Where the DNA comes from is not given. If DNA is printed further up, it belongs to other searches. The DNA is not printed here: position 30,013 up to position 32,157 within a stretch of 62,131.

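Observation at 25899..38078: Four divergent pyrrolysine-free MttB methyltransferases interleaved with a peptidase and an amidohydrolase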

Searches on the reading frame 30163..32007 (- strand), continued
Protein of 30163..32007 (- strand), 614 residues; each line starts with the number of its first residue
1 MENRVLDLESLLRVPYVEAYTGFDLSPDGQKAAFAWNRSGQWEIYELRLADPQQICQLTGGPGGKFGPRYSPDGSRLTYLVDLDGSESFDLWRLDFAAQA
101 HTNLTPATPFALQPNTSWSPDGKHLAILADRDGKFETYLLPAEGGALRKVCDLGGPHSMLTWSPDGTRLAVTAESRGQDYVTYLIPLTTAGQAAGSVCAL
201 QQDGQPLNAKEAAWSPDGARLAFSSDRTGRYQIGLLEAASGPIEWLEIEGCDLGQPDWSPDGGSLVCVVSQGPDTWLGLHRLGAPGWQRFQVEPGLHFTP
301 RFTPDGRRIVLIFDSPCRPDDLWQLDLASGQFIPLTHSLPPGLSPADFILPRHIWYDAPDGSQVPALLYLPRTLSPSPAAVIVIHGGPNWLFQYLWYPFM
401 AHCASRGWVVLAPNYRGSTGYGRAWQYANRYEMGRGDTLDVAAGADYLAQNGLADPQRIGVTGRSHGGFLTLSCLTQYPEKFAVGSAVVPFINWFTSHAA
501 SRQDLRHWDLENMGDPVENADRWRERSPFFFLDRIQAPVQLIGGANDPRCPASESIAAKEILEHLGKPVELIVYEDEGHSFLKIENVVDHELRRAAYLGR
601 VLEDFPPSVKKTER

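Call 51: find_encoding_contigs(protein=P0232, flank=10000, max_places=2)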
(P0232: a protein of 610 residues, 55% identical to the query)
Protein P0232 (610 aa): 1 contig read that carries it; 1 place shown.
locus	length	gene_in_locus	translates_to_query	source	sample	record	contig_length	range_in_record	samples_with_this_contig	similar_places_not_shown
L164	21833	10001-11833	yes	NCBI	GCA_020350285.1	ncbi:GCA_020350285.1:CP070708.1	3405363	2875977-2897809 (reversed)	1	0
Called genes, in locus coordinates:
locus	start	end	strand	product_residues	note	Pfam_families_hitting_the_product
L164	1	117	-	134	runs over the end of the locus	PF07635:PSCyt1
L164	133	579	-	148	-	PF09990:DUF2231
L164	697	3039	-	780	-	PF03600:CitMHS, PF02080:TrkA_C, PF00939:Na_sulph_symp, PF03600:CitMHS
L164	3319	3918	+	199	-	PF00440:TetR_N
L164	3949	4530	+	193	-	PF01841:Transglut_core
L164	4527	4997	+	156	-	PF00258:Flavodoxin_1, PF12724:Flavodoxin_5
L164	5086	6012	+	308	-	PF14697:Fer4_21 (faint), PF12797:Fer4_2 (weak), PF12837:Fer4_6 (weak), PF13237:Fer4_10, PF13187:Fer4_9 (weak), PF00037:Fer4 (weak)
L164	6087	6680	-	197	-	-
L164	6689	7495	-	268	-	-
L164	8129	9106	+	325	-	PF01384:PHO4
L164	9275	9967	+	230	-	-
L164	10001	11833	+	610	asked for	PF07676:PD40 (faint), PF00930:DPPIV_N (faint), PF26549:Tricorn_N (weak), PF26550:Tricorn_2nd, PF25174:Beta-prop_THOC3 (faint), PF26549:Tricorn_N, PF26550:Tricorn_2nd, PF00326:Peptidase_S9, +4 more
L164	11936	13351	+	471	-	PF06253:MTTB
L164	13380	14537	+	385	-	PF01546:Peptidase_M20, PF07687:M20_dimer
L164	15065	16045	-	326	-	PF00005:ABC_tran, PF08352:oligo_HPY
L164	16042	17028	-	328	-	PF00005:ABC_tran, PF08352:oligo_HPY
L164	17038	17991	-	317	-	PF12911:OppC_N, PF00528:BPD_transp_1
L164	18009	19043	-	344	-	PF19300:BPD_transp_1_N, PF00528:BPD_transp_1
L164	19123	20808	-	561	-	PF00496:SBP_bac_5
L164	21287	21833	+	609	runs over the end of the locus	PF00111:Fer2, PF17650:RACo_linker, PF17651:Raco_middle, PF14574:RACo_C_ter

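Call 52: find_encoding_contigs(protein=P0158, flank=10000, max_places=2)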
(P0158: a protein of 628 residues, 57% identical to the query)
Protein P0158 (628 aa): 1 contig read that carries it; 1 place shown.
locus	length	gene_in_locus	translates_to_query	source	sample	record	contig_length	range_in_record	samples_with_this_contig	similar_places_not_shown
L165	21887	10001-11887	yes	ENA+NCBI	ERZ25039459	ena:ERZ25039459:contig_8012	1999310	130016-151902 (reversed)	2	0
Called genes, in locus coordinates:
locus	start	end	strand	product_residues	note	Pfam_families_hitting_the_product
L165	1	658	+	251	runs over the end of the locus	PF00392:GntR, PF07729:FCD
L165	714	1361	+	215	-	PF02607:B12-binding_2, PF02310:B12-binding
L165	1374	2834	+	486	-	PF06253:MTTB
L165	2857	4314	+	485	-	PF06253:MTTB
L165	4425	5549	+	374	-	PF01547:SBP_bac_1, PF13531:SBP_bac_11 (weak), PF13416:SBP_bac_8, PF13343:SBP_bac_6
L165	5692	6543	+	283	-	PF00528:BPD_transp_1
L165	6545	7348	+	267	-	PF00528:BPD_transp_1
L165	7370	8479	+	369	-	PF00005:ABC_tran, PF08402:TOBE_2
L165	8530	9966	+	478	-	PF06253:MTTB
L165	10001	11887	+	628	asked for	PF00930:DPPIV_N (faint), PF07676:PD40 (faint), PF26549:Tricorn_N (faint), PF26550:Tricorn_2nd (faint), PF02897:Peptidase_S9_N (faint), PF01738:DLH (weak), PF00326:Peptidase_S9, PF00561:Abhydrolase_1 (weak)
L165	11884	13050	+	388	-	PF01546:Peptidase_M20, PF07687:M20_dimer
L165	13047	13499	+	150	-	PF06253:MTTB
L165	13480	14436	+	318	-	PF06253:MTTB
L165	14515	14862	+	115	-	PF18306:LDcluster4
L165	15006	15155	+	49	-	-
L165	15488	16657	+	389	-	PF07497:Rho_RNA_bind, PF00006:ATP-synt_ab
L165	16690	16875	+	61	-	-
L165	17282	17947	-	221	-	-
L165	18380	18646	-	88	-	-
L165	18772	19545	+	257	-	PF02739:5_3_exonuc_N, PF01367:5_3_exonuc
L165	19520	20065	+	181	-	PF01612:DNA_pol_A_exo1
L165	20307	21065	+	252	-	PF00476:DNA_pol_A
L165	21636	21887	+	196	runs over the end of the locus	PF07719:TPR_2 (faint), PF13174:TPR_6 (faint), PF13424:TPR_12 (faint), PF13432:TPR_16 (weak), PF21033:RMD1-3 (faint), PF14559:TPR_19, PF00515:TPR_1 (weak), PF13432:TPR_16 (weak), +11 more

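Call 53: find_encoding_contigs(protein=P0162, flank=10000, max_places=2)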
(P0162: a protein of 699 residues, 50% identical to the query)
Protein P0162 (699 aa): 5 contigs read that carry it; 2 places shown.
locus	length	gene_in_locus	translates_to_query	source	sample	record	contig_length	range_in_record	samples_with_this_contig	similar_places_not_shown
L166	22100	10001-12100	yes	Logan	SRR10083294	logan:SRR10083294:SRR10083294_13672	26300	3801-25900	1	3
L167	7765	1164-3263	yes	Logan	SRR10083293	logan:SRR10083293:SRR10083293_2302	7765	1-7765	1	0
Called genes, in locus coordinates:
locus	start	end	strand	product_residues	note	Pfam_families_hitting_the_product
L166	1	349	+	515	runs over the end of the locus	PF13231:PMT_2 (weak)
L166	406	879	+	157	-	PF04266:ASCH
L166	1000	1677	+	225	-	PF03807:F420_oxidored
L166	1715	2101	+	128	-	PF01243:PNPOx_N (weak)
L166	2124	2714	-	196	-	PF01725:Ham1p_like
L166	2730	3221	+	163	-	PF02620:YceD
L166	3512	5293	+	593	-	PF00133:tRNA-synt_1 (faint), PF09334:tRNA-synt_1g, PF19303:Anticodon_3, PF08264:Anticodon_1 (weak)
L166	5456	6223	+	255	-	PF00392:GntR, PF07729:FCD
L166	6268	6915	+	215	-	PF02607:B12-binding_2, PF02310:B12-binding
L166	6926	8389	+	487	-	PF06253:MTTB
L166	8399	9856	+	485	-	PF06253:MTTB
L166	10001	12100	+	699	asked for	PF07676:PD40 (faint), PF26549:Tricorn_N, PF26550:Tricorn_2nd (weak), PF00561:Abhydrolase_1, PF01738:DLH (weak), PF07859:Abhydrolase_3 (weak), PF00326:Peptidase_S9, PF05448:AXE1 (weak), +2 more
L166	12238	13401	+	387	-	PF01546:Peptidase_M20, PF07687:M20_dimer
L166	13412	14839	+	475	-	PF06253:MTTB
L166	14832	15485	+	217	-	PF00730:HhH-GPD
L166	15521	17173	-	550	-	PF02878:PGM_PMM_I, PF02879:PGM_PMM_II, PF02880:PGM_PMM_III, PF00408:PGM_PMM_IV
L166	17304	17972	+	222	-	PF04493:Endonuclease_5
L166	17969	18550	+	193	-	PF18306:LDcluster4, PF03641:Lysine_decarbox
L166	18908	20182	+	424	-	PF07498:Rho_N, PF07497:Rho_RNA_bind, PF00006:ATP-synt_ab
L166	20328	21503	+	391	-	PF01476:LysM (weak), PF23462:LysM3_NFP (faint), PF23473:LysM3_LYK4_5 (faint), PF01551:Peptidase_M23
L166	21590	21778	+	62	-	-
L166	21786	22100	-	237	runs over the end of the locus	?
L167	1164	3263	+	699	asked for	PF07676:PD40 (faint), PF26549:Tricorn_N, PF26550:Tricorn_2nd (weak), PF00561:Abhydrolase_1, PF01738:DLH (weak), PF07859:Abhydrolase_3 (weak), PF00326:Peptidase_S9, PF05448:AXE1 (weak), +2 more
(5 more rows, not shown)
